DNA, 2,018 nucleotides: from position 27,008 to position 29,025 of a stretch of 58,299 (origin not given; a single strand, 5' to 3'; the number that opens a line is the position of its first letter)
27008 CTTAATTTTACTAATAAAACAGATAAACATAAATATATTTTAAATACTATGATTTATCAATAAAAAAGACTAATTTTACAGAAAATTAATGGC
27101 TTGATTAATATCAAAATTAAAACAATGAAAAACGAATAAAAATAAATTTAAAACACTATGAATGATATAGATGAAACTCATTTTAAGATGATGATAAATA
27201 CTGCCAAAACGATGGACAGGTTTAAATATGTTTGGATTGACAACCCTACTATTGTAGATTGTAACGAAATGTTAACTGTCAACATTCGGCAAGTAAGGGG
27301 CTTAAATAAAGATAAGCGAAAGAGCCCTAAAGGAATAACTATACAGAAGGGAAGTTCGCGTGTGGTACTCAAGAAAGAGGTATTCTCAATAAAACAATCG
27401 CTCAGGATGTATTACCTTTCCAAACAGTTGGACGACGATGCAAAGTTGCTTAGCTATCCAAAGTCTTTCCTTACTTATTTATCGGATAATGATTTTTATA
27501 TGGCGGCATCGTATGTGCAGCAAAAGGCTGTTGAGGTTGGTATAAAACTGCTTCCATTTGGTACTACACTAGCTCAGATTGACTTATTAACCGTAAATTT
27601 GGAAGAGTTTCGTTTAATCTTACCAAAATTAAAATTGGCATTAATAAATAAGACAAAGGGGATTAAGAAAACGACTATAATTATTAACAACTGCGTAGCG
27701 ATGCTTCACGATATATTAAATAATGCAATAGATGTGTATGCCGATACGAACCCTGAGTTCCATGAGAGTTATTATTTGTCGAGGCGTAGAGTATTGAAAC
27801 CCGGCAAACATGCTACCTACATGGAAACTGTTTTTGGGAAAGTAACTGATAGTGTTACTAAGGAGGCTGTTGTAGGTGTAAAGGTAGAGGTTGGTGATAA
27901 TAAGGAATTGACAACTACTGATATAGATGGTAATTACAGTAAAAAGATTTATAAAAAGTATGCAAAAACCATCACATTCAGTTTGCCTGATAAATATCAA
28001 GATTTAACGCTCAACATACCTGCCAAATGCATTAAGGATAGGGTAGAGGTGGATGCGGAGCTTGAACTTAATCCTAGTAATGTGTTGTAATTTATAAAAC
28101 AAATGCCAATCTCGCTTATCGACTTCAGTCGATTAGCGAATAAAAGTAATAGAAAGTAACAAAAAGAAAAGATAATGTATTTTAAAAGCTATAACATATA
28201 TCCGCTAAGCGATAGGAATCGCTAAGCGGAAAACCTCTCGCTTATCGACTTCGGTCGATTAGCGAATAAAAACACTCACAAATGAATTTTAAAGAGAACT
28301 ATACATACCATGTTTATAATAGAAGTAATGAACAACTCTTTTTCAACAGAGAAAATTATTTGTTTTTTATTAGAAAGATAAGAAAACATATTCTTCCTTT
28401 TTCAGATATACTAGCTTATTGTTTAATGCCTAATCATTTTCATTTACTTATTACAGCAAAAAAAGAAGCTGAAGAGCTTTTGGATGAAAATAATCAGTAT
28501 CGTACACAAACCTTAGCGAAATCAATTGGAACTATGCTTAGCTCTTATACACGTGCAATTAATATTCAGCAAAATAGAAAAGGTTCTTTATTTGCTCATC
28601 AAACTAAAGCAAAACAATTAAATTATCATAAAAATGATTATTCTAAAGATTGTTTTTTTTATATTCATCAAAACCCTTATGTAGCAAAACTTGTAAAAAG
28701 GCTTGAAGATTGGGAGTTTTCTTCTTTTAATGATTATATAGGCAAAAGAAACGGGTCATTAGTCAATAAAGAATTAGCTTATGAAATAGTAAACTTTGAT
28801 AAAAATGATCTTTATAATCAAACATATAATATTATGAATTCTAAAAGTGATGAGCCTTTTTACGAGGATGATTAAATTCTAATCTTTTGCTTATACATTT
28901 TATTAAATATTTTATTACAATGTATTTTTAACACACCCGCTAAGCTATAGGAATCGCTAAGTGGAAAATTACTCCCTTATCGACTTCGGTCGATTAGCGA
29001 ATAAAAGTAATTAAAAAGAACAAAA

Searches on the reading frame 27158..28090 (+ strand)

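Call 19: search_protein_families(library=pfam, proteins=[window:27158-28090:+], max_evalue=0.01)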
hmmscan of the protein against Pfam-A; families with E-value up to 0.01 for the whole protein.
window:27158-28090:+ (310 aa): 3 families
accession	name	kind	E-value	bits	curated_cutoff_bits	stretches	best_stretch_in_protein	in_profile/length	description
PF13715.12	CarbopepD_reg_2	-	2.5e-06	27.9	32.2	1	226-276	2-52/88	CarboxypepD_reg-like domain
PF13620.12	CarboxypepD_reg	-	0.0013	19.4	32.3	1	224-261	1-41/82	Carboxypeptidase regulatory-like domain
PF16371.11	MetallophosN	-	0.002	18.7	35.6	1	242-281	12-50/77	N terminal of Calcineurin-like phosphoesterase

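Call 20: search_protein_families(library=ncbifam, proteins=[window:27158-28090:+], max_evalue=0.01)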
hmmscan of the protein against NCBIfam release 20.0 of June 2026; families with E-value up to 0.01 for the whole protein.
window:27158-28090:+ (310 aa): 1 family
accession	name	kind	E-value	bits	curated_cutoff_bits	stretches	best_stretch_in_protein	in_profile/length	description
TIGR04056.1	OMP_RagA_SusC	subfamily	2e-05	23.1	368.25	1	224-275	2-50/981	SusC/RagA family TonB-linked outer membrane protein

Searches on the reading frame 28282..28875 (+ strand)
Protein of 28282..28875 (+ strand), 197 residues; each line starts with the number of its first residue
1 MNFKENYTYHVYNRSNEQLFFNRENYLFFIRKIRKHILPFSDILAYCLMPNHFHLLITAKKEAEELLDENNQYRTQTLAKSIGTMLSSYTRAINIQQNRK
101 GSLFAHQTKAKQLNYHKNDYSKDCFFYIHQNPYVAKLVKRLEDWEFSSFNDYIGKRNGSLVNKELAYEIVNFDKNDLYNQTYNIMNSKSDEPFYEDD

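Call 20: search_protein_families(library=ncbifam, proteins=[window:28282-28875:+], max_evalue=0.01)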
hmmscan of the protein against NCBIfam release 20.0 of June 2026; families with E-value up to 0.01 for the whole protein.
window:28282-28875:+ (197 aa): 1 family
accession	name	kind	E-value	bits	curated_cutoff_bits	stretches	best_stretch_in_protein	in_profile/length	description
NF047646.1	REP_Tyr_transpos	equivalog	2.9e-12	46.7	80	1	19-147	24-146/146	REP-associated tyrosine transposase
